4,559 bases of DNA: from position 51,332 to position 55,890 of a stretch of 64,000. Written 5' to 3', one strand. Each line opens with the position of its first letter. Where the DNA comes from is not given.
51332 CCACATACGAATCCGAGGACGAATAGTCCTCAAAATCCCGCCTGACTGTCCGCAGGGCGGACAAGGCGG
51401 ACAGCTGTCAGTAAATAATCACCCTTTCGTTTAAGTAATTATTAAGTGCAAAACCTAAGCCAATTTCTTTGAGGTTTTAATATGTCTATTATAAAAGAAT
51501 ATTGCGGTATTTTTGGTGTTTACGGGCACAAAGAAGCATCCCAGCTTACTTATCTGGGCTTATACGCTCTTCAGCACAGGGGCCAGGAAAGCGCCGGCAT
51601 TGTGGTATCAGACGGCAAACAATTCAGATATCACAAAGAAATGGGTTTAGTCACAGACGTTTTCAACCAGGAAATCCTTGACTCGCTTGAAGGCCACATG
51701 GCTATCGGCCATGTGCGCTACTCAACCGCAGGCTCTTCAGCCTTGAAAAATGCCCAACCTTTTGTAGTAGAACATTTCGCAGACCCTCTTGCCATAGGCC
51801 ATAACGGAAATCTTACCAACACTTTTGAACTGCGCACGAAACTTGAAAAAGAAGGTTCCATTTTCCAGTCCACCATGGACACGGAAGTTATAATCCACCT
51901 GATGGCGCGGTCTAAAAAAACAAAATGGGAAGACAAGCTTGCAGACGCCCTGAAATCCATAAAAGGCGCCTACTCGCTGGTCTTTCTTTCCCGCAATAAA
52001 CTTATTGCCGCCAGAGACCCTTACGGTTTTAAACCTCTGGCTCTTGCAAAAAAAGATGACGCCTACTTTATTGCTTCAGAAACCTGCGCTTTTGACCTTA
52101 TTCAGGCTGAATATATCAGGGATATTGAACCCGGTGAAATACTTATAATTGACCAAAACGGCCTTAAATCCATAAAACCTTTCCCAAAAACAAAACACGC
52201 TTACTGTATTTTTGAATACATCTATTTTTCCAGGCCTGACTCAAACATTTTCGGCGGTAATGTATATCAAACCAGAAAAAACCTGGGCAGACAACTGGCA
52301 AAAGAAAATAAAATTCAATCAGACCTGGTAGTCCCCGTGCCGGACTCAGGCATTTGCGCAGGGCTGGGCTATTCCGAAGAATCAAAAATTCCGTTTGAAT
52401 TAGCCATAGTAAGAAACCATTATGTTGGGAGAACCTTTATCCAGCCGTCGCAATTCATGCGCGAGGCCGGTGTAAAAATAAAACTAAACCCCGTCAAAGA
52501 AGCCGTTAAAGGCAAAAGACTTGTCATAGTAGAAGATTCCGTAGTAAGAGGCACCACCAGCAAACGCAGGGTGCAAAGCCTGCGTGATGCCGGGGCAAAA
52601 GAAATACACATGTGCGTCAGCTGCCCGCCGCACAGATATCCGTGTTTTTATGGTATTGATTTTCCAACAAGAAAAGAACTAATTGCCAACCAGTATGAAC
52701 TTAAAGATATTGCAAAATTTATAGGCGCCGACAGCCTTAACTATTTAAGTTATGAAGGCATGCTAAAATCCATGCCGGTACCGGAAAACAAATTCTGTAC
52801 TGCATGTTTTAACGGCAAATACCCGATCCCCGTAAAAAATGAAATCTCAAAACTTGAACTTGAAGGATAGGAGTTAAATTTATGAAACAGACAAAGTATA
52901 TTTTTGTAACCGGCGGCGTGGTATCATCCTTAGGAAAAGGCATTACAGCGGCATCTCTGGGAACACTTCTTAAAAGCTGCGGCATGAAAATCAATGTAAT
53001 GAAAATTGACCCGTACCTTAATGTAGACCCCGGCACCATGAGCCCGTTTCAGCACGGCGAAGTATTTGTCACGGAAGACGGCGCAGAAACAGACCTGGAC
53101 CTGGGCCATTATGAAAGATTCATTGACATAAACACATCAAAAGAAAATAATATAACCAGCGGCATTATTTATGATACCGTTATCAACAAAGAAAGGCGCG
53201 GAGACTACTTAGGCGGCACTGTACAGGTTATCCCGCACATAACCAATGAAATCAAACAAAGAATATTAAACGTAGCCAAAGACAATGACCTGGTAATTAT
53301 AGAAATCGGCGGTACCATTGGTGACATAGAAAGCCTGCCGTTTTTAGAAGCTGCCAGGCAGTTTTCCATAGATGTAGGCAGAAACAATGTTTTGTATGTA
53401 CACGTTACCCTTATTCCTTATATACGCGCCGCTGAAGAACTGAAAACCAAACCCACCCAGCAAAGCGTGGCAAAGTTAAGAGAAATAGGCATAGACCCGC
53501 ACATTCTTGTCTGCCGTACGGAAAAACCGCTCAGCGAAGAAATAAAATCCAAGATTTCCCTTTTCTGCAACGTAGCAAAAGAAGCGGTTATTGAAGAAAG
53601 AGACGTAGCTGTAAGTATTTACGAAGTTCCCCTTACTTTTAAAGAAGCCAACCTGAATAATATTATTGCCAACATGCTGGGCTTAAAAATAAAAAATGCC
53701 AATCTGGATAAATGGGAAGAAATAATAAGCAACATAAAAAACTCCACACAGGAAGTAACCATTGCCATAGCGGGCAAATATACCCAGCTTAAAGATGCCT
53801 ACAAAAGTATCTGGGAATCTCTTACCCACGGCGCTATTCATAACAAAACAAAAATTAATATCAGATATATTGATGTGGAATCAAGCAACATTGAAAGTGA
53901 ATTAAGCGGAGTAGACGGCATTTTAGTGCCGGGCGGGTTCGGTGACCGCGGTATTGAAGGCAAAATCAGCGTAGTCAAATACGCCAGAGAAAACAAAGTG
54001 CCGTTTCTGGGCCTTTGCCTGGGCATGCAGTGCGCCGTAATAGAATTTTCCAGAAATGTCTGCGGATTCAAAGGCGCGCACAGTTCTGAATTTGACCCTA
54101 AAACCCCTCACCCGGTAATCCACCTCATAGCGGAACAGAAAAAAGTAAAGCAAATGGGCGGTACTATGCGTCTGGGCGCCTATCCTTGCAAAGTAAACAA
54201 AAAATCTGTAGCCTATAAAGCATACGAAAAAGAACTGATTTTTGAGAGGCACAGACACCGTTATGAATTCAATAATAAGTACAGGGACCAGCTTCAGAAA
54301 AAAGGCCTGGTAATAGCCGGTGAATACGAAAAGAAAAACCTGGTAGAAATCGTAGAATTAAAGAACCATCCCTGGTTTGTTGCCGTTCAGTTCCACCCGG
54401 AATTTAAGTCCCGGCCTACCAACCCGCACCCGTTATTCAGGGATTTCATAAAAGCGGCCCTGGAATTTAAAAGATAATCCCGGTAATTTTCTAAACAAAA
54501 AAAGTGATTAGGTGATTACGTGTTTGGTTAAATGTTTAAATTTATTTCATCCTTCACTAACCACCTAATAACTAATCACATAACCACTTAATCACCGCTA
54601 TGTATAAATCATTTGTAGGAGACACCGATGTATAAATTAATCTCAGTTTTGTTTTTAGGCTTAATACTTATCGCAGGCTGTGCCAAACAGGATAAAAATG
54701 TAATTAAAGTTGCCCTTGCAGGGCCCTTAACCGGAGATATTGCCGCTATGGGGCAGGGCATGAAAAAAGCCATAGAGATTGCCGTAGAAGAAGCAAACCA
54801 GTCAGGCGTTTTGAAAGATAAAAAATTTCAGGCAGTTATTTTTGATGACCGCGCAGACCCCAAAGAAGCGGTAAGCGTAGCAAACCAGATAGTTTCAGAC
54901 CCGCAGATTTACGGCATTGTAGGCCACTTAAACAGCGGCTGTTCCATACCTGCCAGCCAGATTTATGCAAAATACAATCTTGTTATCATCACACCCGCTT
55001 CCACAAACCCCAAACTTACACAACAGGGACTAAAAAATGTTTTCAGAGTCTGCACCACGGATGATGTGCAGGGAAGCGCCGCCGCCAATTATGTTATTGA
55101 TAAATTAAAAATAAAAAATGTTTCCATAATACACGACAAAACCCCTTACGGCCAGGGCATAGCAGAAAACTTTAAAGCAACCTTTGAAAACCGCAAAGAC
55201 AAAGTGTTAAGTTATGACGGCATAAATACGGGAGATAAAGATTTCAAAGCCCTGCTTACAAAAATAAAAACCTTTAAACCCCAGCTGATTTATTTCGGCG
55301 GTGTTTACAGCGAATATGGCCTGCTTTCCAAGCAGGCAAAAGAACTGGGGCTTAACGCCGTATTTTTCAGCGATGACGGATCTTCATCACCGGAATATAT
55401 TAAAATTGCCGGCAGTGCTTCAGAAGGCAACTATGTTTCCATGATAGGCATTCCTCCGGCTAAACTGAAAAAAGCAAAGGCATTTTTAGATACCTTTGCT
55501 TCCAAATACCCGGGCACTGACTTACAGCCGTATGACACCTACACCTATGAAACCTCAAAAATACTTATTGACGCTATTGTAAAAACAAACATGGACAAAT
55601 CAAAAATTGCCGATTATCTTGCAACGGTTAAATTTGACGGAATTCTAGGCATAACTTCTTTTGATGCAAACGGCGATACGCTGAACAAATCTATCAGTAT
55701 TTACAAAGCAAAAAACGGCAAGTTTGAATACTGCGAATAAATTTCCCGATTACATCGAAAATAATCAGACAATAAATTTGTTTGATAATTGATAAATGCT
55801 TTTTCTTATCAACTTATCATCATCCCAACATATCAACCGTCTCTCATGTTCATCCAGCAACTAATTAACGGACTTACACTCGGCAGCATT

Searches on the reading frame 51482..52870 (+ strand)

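Call 41: search_protein_families(library=pfam, proteins=[window:51482-52870:+], max_evalue=0.00001)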
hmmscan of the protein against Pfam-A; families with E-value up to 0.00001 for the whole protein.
window:51482-52870:+ (462 aa): 4 families
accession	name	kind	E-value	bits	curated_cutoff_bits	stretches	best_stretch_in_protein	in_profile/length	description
PF13537.11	GATase_7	-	1.1e-21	77.6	25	1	88-204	10-121/123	Glutamine amidotransferase domain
PF13522.11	GATase_6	-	4.5e-18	66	27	1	68-200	7-130/130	Glutamine amidotransferase domain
PF00156.33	Pribosyltran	-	1.9e-07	31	26.3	1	275-381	25-124/158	Phosphoribosyl transferase domain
PF13230.11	GATase_4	-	1.6e-06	27.7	23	1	67-118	65-117/272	Glutamine amidotransferases class-II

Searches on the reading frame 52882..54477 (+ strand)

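Call 41: search_protein_families(library=pfam, proteins=[window:52882-54477:+], max_evalue=0.00001)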
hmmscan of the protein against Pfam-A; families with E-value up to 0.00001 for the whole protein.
window:52882-54477:+ (531 aa): 3 families
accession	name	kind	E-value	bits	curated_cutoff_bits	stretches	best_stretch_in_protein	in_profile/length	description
PF06418.20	CTP_synth_N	-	3.5e-127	423.7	26.1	1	5-268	1-265/265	CTP synthase N-terminus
PF00117.34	GATase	-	5e-44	150.7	22.8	1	303-524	2-189/190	Glutamine amidotransferase class-I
PF07722.19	Peptidase_C26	-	1.3e-06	28.7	20.5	0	362-507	95-219/219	Peptidase C26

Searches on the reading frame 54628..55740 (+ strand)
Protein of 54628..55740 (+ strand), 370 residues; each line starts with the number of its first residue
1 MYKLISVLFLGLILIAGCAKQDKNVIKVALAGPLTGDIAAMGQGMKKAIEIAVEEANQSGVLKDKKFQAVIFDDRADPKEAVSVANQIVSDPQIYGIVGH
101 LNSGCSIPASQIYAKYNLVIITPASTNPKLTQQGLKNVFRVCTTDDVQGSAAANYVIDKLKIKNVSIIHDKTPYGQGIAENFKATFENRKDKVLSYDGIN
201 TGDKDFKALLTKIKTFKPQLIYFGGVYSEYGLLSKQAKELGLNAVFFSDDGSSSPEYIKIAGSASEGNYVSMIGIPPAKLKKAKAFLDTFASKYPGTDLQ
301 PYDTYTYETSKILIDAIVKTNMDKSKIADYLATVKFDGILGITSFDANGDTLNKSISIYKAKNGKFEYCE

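Call 41: search_protein_families(library=pfam, proteins=[window:54628-55740:+], max_evalue=0.00001)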
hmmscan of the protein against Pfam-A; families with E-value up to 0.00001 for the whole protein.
window:54628-55740:+ (370 aa): 3 families
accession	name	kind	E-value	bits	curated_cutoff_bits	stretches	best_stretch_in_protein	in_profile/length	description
PF13458.12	Peripla_BP_6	-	3.4e-46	158.9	31.7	1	26-364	2-342/343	Periplasmic binding protein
PF01094.35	ANF_receptor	-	4.1e-30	105.5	25.4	1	46-360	3-349/353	Receptor family ligand binding region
PF13433.12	Peripla_BP_5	-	1.3e-12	47.9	27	1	28-367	3-343/363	Periplasmic binding protein domain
